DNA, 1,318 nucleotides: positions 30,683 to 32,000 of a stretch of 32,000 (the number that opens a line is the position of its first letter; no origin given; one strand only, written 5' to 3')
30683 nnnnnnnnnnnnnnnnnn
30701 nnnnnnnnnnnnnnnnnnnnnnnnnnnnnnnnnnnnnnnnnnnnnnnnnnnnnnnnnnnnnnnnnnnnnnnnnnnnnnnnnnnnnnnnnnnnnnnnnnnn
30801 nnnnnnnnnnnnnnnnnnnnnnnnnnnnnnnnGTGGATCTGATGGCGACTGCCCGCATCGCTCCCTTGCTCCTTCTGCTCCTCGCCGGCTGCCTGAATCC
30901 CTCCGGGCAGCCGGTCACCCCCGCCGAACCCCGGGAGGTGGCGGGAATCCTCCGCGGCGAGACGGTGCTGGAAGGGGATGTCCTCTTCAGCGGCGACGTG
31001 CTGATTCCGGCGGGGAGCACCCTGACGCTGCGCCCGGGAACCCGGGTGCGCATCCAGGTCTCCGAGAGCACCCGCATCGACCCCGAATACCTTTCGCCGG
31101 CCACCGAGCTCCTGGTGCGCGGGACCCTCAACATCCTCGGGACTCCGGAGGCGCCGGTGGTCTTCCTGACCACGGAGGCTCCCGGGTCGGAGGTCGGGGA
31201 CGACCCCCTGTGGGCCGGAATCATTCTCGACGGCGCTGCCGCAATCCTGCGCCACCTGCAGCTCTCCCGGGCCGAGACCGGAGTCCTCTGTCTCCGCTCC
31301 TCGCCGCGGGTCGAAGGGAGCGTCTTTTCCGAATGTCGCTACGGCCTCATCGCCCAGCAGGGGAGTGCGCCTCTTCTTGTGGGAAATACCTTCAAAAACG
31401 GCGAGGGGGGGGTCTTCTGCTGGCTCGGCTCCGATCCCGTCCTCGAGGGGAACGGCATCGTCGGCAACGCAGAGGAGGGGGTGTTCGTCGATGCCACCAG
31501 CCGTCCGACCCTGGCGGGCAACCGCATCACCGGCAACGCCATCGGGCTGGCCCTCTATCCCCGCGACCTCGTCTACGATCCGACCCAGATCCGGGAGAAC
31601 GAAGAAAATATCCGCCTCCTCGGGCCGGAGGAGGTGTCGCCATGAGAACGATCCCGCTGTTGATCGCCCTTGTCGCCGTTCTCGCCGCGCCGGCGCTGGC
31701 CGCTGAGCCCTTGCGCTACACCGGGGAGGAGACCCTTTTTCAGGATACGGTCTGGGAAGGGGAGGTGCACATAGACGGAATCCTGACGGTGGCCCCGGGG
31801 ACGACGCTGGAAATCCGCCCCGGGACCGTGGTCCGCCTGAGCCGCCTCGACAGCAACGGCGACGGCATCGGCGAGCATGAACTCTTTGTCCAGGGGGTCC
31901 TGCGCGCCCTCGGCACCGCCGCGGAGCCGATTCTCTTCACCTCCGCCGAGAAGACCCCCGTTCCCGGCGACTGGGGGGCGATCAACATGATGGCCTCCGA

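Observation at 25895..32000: Sigma-54-driven operon of lipoproteins, beta-helix proteins, a heme-domain protein and a polyferredoxin: candidate uncharacterised envelope redox system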

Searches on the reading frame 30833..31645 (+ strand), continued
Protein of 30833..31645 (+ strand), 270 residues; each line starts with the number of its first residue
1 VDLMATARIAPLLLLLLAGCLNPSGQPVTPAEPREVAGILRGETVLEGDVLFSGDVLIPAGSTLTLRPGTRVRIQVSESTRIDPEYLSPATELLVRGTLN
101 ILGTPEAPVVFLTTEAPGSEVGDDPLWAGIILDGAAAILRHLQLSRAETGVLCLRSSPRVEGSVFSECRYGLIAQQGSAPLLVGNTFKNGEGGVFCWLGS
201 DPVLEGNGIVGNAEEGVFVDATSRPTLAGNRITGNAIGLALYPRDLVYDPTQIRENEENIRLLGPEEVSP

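Call 86: find_encoding_contigs(protein=P0242, flank=10000, max_places=1)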
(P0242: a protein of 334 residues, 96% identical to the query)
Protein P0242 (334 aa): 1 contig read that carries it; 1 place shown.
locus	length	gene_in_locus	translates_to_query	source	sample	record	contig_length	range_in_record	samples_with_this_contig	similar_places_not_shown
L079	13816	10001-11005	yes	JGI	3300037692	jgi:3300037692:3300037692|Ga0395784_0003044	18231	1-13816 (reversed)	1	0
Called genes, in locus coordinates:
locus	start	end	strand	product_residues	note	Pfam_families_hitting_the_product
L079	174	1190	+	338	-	PF09459:EB_dh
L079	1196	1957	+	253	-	PF13620:CarboxypepD_reg (weak)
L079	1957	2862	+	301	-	PF13513:HEAT_EZ (faint), PF02985:HEAT (faint), PF13646:HEAT_2, PF03130:HEAT_PBS, PF13646:HEAT_2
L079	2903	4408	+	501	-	PF12801:Fer4_5 (weak)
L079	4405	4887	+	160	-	-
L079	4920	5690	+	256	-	PF05048:NosD, PF13229:Beta_helix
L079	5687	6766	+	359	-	PF28492:Beta_helix_4 (weak), PF13229:Beta_helix, PF05048:NosD, PF13229:Beta_helix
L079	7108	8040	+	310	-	PF12974:Phosphonate-bd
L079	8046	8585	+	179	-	-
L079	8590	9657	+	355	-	PF04143:Sulf_transp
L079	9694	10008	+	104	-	PF05402:PqqD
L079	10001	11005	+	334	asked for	PF04055:Radical_SAM, PF13186:SPASM (weak)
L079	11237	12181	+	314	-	PF13186:SPASM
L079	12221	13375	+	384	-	PF00155:Aminotran_1_2, PF00266:Aminotran_5, PF01053:Cys_Met_Meta_PP (weak), PF01212:Beta_elim_lyase, PF01041:DegT_DnrJ_EryC1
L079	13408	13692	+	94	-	-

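Call 87: search_protein_families(library=ncbifam, max_evalue=0.00001, proteins=[L079:11237-12181:+, L079:12221-13375:+, L079:13408-13692:+])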
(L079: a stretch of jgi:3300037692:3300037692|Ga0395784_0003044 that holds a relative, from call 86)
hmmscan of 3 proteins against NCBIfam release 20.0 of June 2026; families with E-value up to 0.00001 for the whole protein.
L079:11237-12181:+ (314 aa): 12 families
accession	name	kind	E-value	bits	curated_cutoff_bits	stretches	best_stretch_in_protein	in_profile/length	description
TIGR04304.1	GeoRSP_SPASM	equivalog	2.6e-30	105.5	300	1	132-310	124-293/293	GeoRSP system SPASM domain protein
TIGR04303.1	GeoRSP_rSAM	equivalog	1.8e-12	47.5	400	1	108-309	128-324/325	GeoRSP system radical SAM/SPASM protein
TIGR04051.1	rSAM_NirJ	equivalog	1.4e-11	44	515.45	1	217-309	250-346/354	heme d1 biosynthesis radical SAM protein NirJ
TIGR04085.1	rSAM_more_4Fe4S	domain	1.3e-09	38.3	27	1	222-309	1-93/93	SPASM domain-containing protein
TIGR04082.1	rSAM_for_selen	equivalog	2.5e-08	33.1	350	1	221-309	431-515/516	thio(seleno)oxazole modification radical SAM maturase SbtM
NF041298.1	rSAM_mat_DynA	equivalog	4.8e-07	29.1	450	1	222-312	250-342/356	dynobactin maturation radical SAM/SPASM protein DynA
TIGR04053.2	TIGR04053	equivalog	5.7e-07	29.1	395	1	216-309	270-362/366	TIGR04053 family radical SAM/SPASM domain-containing protein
NF047865.1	rSAM_PapB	equivalog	7.3e-07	28.7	340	1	215-302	240-327/330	PapB family radical SAM/SPASM ranthipeptide maturase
TIGR02109.1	PQQ_syn_pqqE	equivalog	7.5e-07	28.4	381.35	1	226-310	243-331/358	pyrroloquinoline quinone biosynthesis protein PqqE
TIGR04347.1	pseudo_SAM_Halo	equivalog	1.3e-06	27.9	525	1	218-309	288-383/390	TIGR04347 family pseudo-SAM/SPASM protein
TIGR04545.1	rSAM_ahbD_hemeb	equivalog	5.4e-06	26.1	500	1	221-309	248-335/339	heme b synthase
TIGR04340.1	rSAM_ACGX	hypoth_equivalog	9.6e-06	25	400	0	208-309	237-337/341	radical SAM/SPASM domain protein, ACGX system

L079:12221-13375:+ (384 aa): 30 families (the best 25 are shown)
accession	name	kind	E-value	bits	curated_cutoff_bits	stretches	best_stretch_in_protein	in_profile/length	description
TIGR01977.1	am_tr_V_EF2568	hypoth_equivalog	4.2e-141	470.3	377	1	3-378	1-376/376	cysteine desulfurase family protein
NF040779.1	Sec_lyase_SclA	exception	3.3e-98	329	525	1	3-378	1-376/378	selenocysteine lyase SclA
TIGR01979.1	sufS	subfamily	5.8e-75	252.6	475.1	1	3-379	20-399/403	SufS family cysteine desulfurase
NF041166.1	f2_encap_cargo1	exception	1.1e-58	199.8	800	1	3-376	247-621/623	family 2A encapsulin nanocompartment cargo protein cysteine desulfurase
NF006791.0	PRK09295.1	equivalog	3.1e-52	178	661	1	3-380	25-403/406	cysteine desulfurase SufS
TIGR03402.1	FeS_nifS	equivalog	1.1e-51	175.8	530.75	1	3-379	1-370/379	cysteine desulfurase NifS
TIGR01976.1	am_tr_V_VC1184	hypoth_equivalog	1.7e-45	156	352.35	1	2-375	19-401/401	cysteine desulfurase-like protein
TIGR03235.1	DNA_S_dndA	equivalog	2e-43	149.1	480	1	4-303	1-291/353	cysteine desulfurase DndA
TIGR03392.1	FeS_syn_CsdA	equivalog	4.6e-42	144.6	493.6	1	2-376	17-390/398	cysteine desulfurase CsdA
TIGR02006.1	IscS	equivalog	8.9e-42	143.5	643.2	1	2-313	4-305/402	IscS subfamily cysteine desulfurase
NF008126.0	PRK10874.1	equivalog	1.8e-41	142.6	607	1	2-376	20-393/401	cysteine desulfurase CsdA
NF010611.0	PRK14012.1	equivalog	3.9e-41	141.3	548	1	2-312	6-308/406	IscS subfamily cysteine desulfurase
TIGR03403.1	nifS_epsilon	equivalog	1.7e-35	122.6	587.7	1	3-304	1-291/382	NifS family cysteine desulfurase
NF002806.0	PRK02948.1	subfamily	2.7e-34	118.8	304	1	3-266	2-252/381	IscS subfamily cysteine desulfurase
TIGR04343.1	egtE_PLP_lyase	equivalog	1.9e-26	92.7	400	1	3-375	15-368/370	ergothioneine biosynthesis PLP-dependent enzyme EgtE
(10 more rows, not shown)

L079:13408-13692:+ (94 aa): 0 families

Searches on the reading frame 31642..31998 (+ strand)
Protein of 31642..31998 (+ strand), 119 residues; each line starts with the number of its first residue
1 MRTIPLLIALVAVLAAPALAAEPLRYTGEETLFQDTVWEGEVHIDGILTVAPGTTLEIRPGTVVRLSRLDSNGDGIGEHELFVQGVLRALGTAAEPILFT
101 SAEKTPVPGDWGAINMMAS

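Call 3: search_protein_families(library=pfam, max_evalue=0.01, proteins=[window:31642-31998:+])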
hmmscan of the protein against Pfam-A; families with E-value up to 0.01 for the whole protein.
window:31642-31998:+ (119 aa): 1 family
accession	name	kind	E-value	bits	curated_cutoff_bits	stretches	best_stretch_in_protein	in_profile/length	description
PF00879.23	Defensin_propep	-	0.0051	17.5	23.6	0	1-36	1-34/51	Defensin propeptide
